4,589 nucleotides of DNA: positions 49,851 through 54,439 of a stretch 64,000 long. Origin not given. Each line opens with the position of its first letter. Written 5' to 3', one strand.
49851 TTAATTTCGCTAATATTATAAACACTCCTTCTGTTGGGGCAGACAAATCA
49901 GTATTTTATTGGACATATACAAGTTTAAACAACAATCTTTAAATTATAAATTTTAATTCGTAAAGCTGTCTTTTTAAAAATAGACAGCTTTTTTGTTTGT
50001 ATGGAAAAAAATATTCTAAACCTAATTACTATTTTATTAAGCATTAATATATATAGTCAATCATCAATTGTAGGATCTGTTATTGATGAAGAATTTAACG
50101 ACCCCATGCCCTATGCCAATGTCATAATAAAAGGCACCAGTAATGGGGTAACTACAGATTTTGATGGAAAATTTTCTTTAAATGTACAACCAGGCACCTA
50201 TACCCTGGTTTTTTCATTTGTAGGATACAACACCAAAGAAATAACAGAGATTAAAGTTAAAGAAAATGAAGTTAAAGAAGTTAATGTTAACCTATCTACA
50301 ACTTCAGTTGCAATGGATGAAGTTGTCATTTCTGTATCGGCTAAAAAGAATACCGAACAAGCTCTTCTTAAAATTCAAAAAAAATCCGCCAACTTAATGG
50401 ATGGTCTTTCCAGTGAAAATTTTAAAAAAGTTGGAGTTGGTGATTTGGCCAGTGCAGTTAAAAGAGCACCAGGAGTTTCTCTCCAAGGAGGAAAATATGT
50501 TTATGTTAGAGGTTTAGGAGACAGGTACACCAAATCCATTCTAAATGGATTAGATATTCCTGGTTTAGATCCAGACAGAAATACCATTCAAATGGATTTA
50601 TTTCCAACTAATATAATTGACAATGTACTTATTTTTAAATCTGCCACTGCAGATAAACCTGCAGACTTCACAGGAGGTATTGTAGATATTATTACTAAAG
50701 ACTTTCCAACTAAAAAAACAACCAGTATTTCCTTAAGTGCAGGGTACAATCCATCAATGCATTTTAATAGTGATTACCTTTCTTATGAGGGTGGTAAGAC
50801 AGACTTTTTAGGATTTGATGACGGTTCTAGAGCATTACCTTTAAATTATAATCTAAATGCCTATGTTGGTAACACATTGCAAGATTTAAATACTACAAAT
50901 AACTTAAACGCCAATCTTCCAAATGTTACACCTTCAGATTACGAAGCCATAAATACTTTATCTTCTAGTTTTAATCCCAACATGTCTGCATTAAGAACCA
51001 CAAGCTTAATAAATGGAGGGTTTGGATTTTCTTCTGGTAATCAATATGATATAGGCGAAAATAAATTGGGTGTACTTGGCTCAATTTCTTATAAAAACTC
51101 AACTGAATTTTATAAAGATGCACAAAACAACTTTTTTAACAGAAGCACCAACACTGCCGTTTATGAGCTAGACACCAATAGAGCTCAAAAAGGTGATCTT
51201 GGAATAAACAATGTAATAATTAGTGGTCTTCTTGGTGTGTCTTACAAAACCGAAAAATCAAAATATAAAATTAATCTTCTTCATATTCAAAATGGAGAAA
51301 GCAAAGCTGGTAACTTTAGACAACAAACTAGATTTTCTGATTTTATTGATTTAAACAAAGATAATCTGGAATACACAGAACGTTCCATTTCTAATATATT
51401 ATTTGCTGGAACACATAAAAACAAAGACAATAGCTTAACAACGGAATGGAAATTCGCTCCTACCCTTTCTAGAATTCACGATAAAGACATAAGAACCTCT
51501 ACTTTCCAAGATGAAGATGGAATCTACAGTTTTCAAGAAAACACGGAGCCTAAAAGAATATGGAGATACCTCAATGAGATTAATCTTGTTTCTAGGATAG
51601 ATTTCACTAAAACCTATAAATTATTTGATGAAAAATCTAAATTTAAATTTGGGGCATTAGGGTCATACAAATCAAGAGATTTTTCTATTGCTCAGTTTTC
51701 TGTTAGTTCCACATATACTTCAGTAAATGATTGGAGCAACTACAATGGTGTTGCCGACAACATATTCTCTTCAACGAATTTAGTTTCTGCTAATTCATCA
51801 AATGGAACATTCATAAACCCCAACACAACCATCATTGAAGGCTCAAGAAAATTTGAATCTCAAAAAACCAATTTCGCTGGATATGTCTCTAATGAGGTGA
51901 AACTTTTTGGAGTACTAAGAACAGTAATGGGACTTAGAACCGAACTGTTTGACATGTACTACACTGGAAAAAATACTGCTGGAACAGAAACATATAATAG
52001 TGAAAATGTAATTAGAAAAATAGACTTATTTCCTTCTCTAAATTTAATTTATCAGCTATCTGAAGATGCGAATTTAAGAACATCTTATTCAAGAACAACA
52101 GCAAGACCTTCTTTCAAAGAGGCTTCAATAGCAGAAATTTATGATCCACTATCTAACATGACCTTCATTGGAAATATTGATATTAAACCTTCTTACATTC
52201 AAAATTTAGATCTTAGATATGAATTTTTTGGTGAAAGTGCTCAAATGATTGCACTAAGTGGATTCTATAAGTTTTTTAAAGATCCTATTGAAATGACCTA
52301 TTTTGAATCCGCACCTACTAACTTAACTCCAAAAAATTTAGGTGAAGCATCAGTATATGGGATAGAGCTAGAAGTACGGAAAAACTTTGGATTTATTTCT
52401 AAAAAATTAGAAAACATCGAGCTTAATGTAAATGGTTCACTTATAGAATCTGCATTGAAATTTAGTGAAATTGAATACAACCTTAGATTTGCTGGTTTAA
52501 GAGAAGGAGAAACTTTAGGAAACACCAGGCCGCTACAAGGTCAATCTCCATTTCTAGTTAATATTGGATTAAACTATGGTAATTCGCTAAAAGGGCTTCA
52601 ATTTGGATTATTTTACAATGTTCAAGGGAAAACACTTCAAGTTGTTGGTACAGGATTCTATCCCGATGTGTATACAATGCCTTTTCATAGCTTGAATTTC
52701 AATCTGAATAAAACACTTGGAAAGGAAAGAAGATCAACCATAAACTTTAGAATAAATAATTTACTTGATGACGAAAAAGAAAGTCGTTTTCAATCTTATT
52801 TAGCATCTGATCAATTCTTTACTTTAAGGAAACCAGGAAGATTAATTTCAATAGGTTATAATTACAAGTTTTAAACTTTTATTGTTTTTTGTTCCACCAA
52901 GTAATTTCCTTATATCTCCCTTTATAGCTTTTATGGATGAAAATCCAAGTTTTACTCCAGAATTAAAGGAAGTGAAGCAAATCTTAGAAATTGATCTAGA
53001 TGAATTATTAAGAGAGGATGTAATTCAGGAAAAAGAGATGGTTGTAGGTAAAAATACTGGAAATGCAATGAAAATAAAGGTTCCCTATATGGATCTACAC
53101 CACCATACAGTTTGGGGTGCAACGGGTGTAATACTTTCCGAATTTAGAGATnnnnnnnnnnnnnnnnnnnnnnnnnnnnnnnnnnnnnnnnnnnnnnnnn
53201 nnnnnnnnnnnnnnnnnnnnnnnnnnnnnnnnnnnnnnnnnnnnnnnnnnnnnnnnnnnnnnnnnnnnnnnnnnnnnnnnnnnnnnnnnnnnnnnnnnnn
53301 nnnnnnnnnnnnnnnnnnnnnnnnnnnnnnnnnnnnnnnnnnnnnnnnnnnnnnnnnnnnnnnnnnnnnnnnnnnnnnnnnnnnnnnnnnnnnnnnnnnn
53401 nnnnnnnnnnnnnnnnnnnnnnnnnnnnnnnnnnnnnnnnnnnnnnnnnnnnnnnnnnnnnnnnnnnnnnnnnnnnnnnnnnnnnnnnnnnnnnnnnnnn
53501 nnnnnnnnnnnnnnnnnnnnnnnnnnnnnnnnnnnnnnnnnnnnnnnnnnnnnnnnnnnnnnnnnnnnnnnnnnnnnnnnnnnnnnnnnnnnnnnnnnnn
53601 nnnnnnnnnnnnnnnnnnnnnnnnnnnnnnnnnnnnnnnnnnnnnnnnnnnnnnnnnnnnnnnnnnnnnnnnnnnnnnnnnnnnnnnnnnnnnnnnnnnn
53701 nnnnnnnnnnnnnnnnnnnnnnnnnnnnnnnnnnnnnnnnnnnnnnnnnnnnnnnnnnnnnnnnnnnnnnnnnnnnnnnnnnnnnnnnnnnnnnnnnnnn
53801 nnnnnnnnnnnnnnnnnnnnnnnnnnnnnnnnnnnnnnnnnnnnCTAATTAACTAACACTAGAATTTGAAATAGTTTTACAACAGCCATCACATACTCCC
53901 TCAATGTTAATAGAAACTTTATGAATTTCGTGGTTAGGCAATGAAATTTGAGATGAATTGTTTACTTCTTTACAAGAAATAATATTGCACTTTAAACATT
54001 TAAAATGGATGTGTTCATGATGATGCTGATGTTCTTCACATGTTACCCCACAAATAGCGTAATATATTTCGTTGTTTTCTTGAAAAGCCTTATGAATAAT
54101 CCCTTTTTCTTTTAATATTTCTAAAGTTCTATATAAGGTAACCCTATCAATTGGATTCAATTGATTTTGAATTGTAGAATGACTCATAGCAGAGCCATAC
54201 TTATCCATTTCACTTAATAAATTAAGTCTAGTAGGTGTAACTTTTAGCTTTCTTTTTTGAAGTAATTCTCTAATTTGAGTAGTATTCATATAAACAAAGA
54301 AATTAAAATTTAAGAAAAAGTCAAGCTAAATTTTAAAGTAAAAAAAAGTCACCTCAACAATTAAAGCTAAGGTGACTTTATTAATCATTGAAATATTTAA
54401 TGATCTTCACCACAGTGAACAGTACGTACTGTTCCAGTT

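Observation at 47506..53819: Near-identical 0.93-kb direct repeats (NUDIX 3' end plus response regulator) bracket a 4.5-kb lipoprotein/TonB-receptor cassette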

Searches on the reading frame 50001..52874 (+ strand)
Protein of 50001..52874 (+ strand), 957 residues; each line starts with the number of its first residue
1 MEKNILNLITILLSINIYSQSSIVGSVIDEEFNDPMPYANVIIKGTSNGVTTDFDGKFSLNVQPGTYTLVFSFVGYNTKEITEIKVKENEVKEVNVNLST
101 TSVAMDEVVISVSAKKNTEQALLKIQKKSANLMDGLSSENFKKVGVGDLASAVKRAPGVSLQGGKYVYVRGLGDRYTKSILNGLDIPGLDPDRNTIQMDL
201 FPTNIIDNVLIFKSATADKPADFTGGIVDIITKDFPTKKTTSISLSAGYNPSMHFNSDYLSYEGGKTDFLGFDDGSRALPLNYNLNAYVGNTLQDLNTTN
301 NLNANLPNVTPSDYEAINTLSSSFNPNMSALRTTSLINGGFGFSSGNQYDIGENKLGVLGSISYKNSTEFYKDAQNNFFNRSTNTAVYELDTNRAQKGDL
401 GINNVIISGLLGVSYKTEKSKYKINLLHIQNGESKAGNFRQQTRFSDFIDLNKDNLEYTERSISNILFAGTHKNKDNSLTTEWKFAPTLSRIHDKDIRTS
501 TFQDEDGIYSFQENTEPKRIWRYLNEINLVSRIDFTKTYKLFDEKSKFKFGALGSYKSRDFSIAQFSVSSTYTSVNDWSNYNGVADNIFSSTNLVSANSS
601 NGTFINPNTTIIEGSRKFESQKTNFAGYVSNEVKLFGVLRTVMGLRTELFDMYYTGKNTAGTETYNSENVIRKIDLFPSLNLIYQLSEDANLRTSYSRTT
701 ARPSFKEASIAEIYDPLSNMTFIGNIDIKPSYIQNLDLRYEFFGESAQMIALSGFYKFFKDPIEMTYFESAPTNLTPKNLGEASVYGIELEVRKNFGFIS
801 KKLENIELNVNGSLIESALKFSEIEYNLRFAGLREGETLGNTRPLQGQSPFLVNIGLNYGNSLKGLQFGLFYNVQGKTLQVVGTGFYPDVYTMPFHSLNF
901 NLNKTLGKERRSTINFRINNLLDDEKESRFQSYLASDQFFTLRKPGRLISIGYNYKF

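Call 5: search_protein_families(library=pfam, proteins=[window:50001-52874:+])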
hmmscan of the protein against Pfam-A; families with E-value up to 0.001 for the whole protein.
window:50001-52874:+ (957 aa): 5 families
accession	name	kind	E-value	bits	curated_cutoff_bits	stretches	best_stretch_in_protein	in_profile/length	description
PF00593.30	TonB_dep_Rec_b-barrel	-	1.6e-26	94.6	27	1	474-921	60-436/436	TonB dependent receptor-like, beta-barrel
PF13715.12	CarbopepD_reg_2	-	8.9e-25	87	32.2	1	23-110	1-88/88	CarboxypepD_reg-like domain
PF13620.12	CarboxypepD_reg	-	9.6e-18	64.8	32.3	1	22-98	1-81/82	Carboxypeptidase regulatory-like domain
PF07715.20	Plug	-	3.5e-09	37.6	23.9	1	134-226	10-106/107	TonB-dependent Receptor Plug Domain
PF23591.1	CILP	-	2.6e-05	24.6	27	1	22-86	6-69/90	Cartilage intermediate layer protein 1-like domain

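Call 44: search_protein_families(library=ncbifam, proteins=[window:50001-52874:+], max_evalue=0.00001)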
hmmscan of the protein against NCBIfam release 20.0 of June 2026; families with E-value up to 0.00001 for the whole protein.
window:50001-52874:+ (957 aa): 2 families
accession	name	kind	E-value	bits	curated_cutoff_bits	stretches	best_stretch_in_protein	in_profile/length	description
TIGR01782.1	TonB-Xanth-Caul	subfamily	1.1e-53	182.8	310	1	106-957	2-868/868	TonB-dependent receptor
TIGR04056.1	OMP_RagA_SusC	subfamily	2.5e-21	75.8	368.25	1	23-171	3-144/981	SusC/RagA family TonB-linked outer membrane protein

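Call 51: find_encoding_contigs(protein=window:50001-52874:+, flank=4000, max_places=10)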
Protein window:50001-52874:+ (957 aa): 19 contigs read that carry it; 7 places shown.
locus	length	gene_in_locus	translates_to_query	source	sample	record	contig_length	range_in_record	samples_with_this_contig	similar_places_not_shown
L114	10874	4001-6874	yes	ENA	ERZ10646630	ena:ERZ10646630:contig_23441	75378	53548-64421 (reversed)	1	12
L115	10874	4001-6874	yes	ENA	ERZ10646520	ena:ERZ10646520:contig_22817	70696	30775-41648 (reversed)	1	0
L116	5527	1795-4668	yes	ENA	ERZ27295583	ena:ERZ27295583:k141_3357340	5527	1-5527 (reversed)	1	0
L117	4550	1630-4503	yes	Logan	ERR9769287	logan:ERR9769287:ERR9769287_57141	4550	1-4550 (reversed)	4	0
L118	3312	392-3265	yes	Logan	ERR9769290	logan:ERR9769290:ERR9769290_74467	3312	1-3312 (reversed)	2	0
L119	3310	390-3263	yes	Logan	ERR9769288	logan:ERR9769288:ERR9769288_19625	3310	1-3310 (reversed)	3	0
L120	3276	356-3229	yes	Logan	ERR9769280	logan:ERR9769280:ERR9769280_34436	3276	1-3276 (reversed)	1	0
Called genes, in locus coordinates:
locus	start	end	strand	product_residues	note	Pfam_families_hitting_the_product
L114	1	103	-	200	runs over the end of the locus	-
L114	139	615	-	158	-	-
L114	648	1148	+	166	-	PF01641:SelR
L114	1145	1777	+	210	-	PF00293:NUDIX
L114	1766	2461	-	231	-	PF00072:Response_reg, PF00486:Trans_reg_C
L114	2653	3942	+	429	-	PF28492:Beta_helix_4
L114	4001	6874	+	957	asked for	PF13620:CarboxypepD_reg, PF13715:CarbopepD_reg_2, PF07715:Plug, PF00593:TonB_dep_Rec_b-barrel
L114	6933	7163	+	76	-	-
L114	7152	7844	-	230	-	PF00072:Response_reg, PF00486:Trans_reg_C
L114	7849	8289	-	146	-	PF01475:FUR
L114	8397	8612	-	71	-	-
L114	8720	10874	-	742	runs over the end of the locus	PF13620:CarboxypepD_reg (weak), PF13715:CarbopepD_reg_2, PF07715:Plug, PF00593:TonB_dep_Rec_b-barrel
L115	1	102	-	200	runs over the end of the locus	-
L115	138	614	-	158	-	-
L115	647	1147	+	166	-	PF01641:SelR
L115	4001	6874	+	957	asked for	PF13620:CarboxypepD_reg, PF13715:CarbopepD_reg_2, PF07715:Plug, PF00593:TonB_dep_Rec_b-barrel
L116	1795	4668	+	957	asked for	PF13620:CarboxypepD_reg, PF13715:CarbopepD_reg_2, PF07715:Plug, PF00593:TonB_dep_Rec_b-barrel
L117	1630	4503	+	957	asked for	PF13620:CarboxypepD_reg, PF13715:CarbopepD_reg_2, PF07715:Plug, PF00593:TonB_dep_Rec_b-barrel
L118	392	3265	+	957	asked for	PF13620:CarboxypepD_reg, PF13715:CarbopepD_reg_2, PF07715:Plug, PF00593:TonB_dep_Rec_b-barrel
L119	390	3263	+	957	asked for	PF13620:CarboxypepD_reg, PF13715:CarbopepD_reg_2, PF07715:Plug, PF00593:TonB_dep_Rec_b-barrel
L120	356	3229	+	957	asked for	PF13620:CarboxypepD_reg, PF13715:CarbopepD_reg_2, PF07715:Plug, PF00593:TonB_dep_Rec_b-barrel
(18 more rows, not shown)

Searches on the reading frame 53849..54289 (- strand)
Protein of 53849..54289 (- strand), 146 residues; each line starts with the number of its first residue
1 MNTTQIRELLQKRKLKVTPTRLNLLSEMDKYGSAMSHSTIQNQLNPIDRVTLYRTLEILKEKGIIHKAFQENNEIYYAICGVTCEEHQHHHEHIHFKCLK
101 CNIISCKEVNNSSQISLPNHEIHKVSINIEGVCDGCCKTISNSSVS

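Call 5: search_protein_families(library=pfam, proteins=[window:53849-54289:-])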
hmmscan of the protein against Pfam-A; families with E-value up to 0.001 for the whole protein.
window:53849-54289:- (146 aa): 2 families
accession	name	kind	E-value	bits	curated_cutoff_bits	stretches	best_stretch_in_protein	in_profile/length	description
PF01475.25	FUR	-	6e-09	36.5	23.1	1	13-122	2-111/121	Ferric uptake regulator family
PF12840.13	HTH_20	-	4.9e-05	23.6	27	1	19-66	4-49/51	Helix-turn-helix domain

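Call 18: find_homologous_proteins(query=window:53849-54289:-, max_evalue=1e-10)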
Query window:53849-54289:- (146 aa): 208 proteins with E <= 1e-10 among 221 candidates; the best 120 are listed.
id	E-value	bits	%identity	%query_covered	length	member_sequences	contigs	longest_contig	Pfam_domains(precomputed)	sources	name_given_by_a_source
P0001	2.4e-91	321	100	100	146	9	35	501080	PF01475.26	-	-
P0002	2.5e-66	240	75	100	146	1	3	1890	PF01475.26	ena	-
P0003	6.8e-66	238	74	100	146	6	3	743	PF01475.26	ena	-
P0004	1.6e-64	234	75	93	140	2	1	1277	PF01475.26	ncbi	-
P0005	2.5e-62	227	74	93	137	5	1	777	PF01475.26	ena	-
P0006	5.9e-61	222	73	93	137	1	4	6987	PF01475.26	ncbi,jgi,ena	-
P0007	4.4e-60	220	72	93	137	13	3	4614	PF01475.26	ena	-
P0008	1.3e-58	215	71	93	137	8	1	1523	PF01475.26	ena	-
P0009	1.8e-58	214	70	93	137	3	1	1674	PF01475.26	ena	-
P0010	1.2e-57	212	67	93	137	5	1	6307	PF01475.26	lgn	-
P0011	3.8e-57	210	71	93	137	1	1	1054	PF01475.26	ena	-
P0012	4.5e-57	210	69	93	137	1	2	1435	PF01475.26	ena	-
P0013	1.0e-56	209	68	93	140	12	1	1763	PF01475.26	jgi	-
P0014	2.2e-56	208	69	92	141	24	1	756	PF01475.26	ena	-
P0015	3.2e-56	207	70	93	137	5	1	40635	PF01475.26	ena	-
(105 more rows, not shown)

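Call 19: find_encoding_contigs(protein=P0015, flank=8000, max_places=2)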
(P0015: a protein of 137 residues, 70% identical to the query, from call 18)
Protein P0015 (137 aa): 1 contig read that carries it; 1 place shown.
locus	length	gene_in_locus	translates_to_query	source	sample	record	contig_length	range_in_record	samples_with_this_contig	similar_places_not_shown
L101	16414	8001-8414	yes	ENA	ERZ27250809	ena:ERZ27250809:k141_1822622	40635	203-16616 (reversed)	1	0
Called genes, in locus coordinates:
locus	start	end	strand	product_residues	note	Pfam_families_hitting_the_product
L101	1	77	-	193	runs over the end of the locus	PF01327:Pep_deformylase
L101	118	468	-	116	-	PF28557:DUF8439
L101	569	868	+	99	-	-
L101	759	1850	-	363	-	PF05496:RuvB_N (faint), PF13177:DNA_pol3_delta2, PF13604:AAA_30 (weak), PF00004:AAA, PF07728:AAA_5 (faint), PF13173:AAA_14 (weak), PF21960:RCF1-5-like_lid (weak), PF22608:DNAX_ATPase_lid, +1 more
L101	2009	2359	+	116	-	PF01250:Ribosomal_S6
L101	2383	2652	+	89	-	PF01084:Ribosomal_S18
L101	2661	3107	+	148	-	PF01281:Ribosomal_L9_N, PF03948:Ribosomal_L9_C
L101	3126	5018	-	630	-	PF13287:Fn3_assoc, PF13290:CHB_HEX_C_1, PF08757:CotH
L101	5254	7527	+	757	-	PF13620:CarboxypepD_reg (weak), PF13715:CarbopepD_reg_2, PF07715:Plug, PF00593:TonB_dep_Rec_b-barrel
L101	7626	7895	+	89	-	-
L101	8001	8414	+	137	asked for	PF01475:FUR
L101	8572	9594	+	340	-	PF13367:PrsW-protease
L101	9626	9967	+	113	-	PF13781:DoxX_3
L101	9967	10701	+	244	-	PF09844:DUF2071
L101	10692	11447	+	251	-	PF08241:Methyltransf_11 (weak)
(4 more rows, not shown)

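Call 20: find_encoding_contigs(protein=P0006, flank=8000, max_places=3)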
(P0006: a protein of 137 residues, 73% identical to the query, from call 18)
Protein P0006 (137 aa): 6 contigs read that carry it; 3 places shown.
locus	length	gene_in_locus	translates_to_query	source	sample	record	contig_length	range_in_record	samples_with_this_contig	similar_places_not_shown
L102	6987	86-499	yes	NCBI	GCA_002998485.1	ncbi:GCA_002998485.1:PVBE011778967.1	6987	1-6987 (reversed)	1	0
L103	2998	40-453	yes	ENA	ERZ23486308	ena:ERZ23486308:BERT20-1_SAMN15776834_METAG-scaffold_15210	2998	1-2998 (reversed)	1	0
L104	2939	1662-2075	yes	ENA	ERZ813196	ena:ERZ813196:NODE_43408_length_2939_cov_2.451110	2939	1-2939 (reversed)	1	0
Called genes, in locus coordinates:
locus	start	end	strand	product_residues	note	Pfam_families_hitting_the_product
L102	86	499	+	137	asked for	PF01475:FUR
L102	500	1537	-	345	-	-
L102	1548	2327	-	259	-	PF18962:Por_Secre_tail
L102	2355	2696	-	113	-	PF00403:HMA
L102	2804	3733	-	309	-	PF03631:Virul_fac_BrkB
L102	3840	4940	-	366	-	PF20208:ARPP-1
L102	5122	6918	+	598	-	PF00009:GTP_EFTU, PF01926:MMR_HSR1 (faint), PF22042:EF-G_D2, PF03144:GTP_EFTU_D2, PF00679:EFG_C, PF21018:BipA_C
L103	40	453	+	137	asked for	PF01475:FUR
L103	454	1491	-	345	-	-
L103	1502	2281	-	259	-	PF18962:Por_Secre_tail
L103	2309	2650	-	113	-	PF00403:HMA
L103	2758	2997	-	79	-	?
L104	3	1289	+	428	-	?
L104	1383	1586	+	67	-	-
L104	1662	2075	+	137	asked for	PF01475:FUR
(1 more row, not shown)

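Call 21: find_encoding_contigs(protein=P0002, flank=8000, max_places=3)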
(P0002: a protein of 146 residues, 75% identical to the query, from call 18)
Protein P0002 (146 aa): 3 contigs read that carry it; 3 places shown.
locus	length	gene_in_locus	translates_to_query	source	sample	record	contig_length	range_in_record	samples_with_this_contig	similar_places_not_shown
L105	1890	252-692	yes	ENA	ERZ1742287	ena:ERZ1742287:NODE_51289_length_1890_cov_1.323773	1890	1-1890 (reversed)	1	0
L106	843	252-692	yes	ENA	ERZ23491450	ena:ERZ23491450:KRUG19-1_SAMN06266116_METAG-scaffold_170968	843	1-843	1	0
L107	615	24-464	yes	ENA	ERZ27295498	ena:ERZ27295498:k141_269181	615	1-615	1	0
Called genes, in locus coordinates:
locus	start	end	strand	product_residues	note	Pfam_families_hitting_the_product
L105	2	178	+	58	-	?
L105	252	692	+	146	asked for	PF01475:FUR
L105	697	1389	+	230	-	PF00072:Response_reg, PF00486:Trans_reg_C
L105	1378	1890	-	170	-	?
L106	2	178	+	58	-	?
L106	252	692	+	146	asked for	PF01475:FUR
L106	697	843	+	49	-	?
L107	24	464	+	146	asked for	PF01475:FUR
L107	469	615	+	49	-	?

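Call 44: search_protein_families(library=ncbifam, proteins=[window:53849-54289:-], max_evalue=0.00001)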
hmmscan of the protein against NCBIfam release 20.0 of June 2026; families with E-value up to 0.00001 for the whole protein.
window:53849-54289:- (146 aa): 3 families
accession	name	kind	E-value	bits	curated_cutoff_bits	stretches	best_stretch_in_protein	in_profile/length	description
NF008646.0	PRK11639.1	equivalog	2.5e-09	37.1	167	1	5-137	12-147/171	zinc uptake transcriptional repressor Zur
NF051892.1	TransRegFurBacil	equivalog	1.8e-06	28.1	220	1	4-137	6-144/149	ferric iron uptake transcriptional regulator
NF052545.1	TransRegPerRClab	equivalog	5.9e-06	26.3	180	0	5-138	3-136/138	transcriptional regulator PerR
